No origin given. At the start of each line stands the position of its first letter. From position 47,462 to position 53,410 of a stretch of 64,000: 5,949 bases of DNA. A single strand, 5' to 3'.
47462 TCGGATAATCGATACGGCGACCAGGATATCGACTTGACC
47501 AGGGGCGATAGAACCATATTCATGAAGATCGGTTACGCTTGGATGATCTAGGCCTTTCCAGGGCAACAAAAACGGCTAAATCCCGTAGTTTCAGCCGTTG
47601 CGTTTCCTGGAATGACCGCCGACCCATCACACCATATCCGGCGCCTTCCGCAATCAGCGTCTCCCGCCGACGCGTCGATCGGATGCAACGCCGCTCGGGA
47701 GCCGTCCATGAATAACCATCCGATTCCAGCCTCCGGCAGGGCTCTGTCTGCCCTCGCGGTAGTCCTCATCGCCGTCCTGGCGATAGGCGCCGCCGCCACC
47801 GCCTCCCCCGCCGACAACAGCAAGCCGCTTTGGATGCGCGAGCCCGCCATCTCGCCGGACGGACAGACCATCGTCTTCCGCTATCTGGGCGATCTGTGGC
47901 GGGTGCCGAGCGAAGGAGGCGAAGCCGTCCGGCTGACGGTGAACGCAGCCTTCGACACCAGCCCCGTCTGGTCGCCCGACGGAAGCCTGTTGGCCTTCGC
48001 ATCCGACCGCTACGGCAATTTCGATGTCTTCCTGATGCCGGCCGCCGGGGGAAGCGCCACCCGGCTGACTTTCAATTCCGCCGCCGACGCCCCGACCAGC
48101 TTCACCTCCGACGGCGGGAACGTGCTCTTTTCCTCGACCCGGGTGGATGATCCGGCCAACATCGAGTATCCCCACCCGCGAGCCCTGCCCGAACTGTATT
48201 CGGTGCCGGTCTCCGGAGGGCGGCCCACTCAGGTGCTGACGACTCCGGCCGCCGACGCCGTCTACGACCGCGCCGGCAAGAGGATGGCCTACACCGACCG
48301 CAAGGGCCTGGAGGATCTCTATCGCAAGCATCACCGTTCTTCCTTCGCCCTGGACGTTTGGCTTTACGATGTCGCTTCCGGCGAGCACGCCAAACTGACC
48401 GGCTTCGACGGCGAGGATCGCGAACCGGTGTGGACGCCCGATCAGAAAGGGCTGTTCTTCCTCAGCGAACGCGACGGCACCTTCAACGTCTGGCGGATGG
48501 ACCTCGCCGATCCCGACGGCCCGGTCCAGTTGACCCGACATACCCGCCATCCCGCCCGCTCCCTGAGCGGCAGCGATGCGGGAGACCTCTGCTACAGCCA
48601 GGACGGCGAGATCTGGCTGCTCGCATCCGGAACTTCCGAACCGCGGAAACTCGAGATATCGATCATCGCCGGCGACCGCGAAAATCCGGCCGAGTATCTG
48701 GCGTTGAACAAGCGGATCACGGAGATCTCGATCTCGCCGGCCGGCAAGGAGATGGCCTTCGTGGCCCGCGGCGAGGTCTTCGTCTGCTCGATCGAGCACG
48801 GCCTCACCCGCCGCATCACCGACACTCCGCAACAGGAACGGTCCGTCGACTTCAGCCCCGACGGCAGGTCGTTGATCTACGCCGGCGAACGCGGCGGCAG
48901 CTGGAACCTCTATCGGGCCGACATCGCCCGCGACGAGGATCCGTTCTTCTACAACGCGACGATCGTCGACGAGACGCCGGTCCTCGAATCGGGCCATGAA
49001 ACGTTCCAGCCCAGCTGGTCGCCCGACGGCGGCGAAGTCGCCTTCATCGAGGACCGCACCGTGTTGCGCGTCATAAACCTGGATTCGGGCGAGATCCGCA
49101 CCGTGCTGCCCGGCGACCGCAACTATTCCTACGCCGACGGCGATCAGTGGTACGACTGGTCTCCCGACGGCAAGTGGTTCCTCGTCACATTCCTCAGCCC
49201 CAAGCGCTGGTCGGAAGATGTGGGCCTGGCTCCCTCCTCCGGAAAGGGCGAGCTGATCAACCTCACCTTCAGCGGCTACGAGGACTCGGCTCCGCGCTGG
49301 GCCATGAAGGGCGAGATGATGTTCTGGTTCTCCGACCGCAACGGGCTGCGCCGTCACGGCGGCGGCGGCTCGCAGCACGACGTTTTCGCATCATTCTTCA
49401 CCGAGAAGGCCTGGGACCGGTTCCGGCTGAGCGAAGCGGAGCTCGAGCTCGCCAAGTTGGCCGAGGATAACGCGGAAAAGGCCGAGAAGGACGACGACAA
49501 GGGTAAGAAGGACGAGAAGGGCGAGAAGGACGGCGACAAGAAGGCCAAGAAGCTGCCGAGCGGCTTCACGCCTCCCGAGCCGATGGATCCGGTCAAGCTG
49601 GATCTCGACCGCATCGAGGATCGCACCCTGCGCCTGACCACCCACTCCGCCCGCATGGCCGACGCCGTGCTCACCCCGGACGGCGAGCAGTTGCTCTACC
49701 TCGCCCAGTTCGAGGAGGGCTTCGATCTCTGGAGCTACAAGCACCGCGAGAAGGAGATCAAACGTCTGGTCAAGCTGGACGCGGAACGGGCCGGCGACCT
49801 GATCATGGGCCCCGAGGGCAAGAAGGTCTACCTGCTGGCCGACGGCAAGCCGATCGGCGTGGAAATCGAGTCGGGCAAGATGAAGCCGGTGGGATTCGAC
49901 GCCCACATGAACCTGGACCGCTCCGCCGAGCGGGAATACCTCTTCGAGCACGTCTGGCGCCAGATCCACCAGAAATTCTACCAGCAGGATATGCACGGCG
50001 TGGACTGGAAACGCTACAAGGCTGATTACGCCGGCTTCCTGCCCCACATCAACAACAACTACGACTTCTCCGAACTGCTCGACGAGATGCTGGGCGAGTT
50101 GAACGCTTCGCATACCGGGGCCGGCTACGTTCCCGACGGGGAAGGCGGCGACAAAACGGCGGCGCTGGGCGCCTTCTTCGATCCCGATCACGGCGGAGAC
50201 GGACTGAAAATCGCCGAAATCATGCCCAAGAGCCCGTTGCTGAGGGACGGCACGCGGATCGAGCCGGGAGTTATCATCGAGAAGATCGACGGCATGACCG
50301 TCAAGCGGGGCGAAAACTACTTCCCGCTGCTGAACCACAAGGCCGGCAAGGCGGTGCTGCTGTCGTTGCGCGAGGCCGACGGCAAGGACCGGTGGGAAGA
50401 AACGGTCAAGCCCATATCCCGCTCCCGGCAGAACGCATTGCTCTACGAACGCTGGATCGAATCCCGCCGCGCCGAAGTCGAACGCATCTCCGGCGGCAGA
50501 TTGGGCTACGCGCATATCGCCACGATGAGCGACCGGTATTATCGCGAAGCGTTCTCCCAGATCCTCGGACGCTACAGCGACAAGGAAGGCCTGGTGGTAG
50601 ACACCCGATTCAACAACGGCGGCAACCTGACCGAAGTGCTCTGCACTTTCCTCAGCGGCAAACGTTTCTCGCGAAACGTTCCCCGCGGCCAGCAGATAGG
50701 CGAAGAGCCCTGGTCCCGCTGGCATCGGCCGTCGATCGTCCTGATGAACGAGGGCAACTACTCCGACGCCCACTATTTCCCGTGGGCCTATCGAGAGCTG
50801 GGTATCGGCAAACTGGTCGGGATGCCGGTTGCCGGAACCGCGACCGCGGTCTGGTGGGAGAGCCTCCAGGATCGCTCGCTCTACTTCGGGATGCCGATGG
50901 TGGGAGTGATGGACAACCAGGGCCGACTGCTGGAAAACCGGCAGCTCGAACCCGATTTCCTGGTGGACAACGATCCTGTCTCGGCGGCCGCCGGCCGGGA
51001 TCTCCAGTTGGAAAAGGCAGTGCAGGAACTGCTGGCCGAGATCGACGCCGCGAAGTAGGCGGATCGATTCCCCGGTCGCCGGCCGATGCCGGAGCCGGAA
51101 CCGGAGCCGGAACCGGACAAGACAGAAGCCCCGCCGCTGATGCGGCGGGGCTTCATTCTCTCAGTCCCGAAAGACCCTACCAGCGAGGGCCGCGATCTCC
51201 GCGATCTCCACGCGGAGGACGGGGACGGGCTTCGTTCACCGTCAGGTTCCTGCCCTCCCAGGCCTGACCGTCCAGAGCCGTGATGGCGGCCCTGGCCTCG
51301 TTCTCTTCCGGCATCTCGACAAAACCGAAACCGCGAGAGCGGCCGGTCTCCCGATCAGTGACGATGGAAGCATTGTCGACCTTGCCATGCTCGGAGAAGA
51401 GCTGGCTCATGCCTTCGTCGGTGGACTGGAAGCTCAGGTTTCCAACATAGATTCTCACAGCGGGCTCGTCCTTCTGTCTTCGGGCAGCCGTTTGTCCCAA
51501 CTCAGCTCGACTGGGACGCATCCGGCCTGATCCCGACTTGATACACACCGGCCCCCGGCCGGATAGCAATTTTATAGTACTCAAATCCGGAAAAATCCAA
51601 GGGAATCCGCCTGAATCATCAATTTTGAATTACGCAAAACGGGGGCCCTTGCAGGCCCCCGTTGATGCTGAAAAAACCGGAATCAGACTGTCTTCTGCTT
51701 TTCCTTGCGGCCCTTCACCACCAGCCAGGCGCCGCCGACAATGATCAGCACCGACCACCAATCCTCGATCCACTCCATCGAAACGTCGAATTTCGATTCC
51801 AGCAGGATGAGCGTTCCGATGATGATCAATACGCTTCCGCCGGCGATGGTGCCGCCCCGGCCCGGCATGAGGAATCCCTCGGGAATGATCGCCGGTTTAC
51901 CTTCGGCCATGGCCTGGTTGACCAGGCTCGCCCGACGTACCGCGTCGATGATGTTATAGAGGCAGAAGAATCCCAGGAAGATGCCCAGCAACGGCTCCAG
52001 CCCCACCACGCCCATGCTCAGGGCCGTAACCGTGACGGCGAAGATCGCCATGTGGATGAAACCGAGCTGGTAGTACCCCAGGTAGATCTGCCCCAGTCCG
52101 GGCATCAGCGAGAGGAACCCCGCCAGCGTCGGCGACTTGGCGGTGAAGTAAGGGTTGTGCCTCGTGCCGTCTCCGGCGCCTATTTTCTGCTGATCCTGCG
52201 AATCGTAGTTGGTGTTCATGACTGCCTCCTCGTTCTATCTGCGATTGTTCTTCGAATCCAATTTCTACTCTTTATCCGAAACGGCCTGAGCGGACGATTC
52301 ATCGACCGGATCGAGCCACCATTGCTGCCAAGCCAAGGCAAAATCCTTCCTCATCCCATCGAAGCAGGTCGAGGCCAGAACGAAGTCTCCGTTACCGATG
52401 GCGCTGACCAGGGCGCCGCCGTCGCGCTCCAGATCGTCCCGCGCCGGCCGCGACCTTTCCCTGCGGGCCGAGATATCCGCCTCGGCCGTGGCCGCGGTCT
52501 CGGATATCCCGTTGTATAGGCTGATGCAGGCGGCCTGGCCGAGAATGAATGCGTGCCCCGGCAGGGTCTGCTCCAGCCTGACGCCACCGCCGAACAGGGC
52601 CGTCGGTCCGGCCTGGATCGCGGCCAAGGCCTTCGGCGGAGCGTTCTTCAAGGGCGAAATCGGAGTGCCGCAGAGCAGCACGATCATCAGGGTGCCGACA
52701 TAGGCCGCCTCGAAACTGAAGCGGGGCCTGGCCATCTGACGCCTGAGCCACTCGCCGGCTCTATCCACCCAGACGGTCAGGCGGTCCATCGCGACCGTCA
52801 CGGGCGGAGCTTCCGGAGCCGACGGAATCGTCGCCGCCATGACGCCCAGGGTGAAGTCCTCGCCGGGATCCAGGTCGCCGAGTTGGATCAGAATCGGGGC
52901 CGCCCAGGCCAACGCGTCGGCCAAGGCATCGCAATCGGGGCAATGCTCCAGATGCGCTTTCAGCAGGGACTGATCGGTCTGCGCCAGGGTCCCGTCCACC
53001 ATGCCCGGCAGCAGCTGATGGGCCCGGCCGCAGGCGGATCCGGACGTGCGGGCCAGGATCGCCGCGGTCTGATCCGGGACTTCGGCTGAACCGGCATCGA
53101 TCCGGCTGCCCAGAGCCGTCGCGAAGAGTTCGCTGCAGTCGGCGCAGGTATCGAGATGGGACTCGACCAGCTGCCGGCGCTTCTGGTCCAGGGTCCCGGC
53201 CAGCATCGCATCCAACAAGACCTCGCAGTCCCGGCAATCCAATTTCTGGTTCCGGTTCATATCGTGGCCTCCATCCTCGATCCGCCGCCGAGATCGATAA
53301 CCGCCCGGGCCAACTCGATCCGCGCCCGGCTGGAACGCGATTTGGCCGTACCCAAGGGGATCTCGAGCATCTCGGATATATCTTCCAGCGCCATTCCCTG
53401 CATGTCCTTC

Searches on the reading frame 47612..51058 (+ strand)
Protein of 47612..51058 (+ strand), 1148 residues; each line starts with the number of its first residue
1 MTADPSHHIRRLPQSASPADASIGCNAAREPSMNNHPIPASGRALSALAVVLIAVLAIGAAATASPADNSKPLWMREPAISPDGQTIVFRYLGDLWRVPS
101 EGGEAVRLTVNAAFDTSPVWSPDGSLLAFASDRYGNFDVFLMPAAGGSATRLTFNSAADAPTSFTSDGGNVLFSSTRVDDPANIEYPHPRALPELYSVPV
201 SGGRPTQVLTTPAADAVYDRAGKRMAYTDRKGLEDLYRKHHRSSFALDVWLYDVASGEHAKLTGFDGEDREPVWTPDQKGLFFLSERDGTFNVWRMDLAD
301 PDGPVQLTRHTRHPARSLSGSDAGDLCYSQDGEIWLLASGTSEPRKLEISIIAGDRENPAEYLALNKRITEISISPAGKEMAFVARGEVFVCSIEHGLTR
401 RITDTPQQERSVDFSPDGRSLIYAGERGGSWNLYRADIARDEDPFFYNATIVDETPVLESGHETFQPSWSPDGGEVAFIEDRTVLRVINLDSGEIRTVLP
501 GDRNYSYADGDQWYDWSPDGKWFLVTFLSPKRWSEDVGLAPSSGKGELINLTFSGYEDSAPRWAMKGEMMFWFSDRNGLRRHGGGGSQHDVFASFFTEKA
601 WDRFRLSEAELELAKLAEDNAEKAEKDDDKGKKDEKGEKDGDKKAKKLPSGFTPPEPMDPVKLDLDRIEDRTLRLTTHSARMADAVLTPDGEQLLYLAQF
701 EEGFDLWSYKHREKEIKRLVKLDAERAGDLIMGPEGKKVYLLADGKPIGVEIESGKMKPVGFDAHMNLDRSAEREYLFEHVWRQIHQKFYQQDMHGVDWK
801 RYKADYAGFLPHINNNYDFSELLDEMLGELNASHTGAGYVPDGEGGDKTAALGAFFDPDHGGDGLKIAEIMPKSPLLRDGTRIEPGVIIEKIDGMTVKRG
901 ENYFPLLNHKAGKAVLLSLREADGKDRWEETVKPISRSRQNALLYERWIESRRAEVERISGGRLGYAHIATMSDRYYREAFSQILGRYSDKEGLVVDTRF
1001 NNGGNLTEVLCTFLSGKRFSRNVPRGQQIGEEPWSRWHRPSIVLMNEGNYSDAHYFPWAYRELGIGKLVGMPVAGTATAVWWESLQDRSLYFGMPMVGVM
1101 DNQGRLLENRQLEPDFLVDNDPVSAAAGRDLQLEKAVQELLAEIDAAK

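Call 32: search_protein_families(library=pfam, proteins=[window:47612-51058:+], max_evalue=0.0001)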
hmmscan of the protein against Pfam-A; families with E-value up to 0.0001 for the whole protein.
window:47612-51058:+ (1148 aa): 6 families
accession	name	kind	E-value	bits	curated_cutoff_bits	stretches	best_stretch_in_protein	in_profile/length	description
PF07676.18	PD40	-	2.6e-38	129.6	20.9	2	107-140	3-37/38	WD40-like Beta Propeller Repeat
PF14684.11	Tricorn_C1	-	2.5e-21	75.8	24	1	772-828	3-59/59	Tricorn protease C1 domain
PF03572.23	Peptidase_S41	-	6.2e-21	75.1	24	1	964-1117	2-164/165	Peptidase family S41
PF00930.27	DPPIV_N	-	5e-11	42.4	22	0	366-408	42-84/354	Dipeptidyl peptidase IV (DPP IV) N-terminal region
PF25174.1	Beta-prop_THOC3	-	5.8e-10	39.1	305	0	249-424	112-272/272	THOC3 beta-propeller domain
PF14685.13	PDZ_Tricorn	-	2.6e-07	31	25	1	873-927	30-84/88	Tricorn protease PDZ domain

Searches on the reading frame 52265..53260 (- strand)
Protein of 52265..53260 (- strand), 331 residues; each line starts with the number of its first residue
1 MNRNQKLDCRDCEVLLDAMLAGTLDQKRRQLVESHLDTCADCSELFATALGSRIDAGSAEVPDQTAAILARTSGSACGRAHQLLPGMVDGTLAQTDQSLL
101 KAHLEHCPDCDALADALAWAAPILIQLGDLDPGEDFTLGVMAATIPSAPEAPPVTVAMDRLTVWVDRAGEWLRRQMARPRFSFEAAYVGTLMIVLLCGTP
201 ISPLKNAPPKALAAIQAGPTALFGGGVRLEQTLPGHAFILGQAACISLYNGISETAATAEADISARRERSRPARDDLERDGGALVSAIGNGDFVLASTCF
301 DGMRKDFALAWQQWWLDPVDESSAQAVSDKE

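Call 32: search_protein_families(library=pfam, proteins=[window:52265-53260:-], max_evalue=0.0001)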
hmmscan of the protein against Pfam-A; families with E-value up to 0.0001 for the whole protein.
window:52265-53260:- (331 aa): 1 family
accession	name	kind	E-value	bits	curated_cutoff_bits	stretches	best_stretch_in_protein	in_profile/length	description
PF13490.11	zf-HC2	-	1.2e-14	54.5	22.2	2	77-110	1-34/35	Putative zinc-finger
